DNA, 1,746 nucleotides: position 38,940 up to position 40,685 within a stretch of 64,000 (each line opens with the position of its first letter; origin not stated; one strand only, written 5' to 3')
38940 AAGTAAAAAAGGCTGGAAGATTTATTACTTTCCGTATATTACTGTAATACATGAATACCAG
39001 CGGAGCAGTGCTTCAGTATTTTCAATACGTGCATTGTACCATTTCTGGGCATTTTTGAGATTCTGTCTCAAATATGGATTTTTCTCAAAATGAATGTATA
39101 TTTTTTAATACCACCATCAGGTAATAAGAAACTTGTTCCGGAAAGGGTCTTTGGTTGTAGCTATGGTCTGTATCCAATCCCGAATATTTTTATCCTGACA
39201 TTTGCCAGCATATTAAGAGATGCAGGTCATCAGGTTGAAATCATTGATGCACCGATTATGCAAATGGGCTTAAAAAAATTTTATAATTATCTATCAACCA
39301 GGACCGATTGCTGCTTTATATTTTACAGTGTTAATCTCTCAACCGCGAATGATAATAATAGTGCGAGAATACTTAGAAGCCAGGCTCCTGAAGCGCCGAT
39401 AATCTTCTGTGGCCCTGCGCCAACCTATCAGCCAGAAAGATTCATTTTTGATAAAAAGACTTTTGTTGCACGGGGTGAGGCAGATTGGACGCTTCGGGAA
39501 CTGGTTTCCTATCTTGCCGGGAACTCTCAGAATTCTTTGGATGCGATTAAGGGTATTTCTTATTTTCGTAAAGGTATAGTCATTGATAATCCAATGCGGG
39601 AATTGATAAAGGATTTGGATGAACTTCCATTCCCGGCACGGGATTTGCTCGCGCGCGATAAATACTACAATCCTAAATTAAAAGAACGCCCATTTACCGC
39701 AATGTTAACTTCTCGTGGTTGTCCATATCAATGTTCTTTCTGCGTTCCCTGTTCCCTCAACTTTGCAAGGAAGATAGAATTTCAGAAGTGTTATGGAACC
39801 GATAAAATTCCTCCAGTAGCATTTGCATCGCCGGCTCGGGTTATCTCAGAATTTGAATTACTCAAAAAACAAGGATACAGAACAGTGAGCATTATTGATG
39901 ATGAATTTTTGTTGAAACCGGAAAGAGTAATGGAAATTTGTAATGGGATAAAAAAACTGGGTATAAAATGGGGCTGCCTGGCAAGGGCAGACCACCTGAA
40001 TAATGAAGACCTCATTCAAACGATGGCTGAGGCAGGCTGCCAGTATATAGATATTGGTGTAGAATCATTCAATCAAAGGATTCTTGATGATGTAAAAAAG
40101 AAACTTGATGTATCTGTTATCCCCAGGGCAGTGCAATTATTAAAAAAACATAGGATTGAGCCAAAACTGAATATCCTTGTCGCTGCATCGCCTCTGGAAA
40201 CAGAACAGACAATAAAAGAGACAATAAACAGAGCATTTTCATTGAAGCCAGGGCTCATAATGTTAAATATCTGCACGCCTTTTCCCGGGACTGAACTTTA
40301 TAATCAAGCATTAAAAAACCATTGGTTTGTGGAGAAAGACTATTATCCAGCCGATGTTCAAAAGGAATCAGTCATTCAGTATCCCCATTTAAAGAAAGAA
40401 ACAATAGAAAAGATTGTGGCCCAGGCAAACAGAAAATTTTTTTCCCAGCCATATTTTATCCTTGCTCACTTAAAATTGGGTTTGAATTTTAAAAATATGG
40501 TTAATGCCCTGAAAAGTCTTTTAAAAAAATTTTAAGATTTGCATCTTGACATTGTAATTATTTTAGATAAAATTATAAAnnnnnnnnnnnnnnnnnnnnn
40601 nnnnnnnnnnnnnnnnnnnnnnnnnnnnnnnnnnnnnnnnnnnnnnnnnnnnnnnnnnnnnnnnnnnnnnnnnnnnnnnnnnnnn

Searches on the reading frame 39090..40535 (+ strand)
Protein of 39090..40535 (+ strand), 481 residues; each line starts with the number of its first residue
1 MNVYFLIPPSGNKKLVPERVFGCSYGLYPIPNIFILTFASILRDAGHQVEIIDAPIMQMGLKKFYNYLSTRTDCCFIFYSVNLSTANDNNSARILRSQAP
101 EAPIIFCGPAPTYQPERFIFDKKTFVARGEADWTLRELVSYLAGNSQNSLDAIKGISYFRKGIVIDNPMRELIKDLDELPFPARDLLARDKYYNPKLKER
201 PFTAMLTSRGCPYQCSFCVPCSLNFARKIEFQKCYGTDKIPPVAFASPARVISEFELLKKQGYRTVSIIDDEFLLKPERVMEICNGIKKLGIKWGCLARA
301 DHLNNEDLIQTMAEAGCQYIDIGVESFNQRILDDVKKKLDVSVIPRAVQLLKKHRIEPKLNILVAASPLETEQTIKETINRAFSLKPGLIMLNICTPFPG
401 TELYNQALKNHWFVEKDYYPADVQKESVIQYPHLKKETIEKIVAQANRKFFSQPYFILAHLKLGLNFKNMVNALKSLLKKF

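Call 18: search_protein_families(library=pfam, proteins=[window:39090-40535:+], max_evalue=0.01)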
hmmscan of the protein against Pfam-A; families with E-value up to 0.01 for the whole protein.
window:39090-40535:+ (481 aa): 2 families
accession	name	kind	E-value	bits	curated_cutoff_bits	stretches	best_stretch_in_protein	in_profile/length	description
PF04055.27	Radical_SAM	-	1e-17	65.2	29.5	1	206-381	2-165/166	Radical SAM superfamily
PF02310.24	B12-binding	-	9.9e-09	35.5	32.1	1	30-138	12-120/121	B12 binding domain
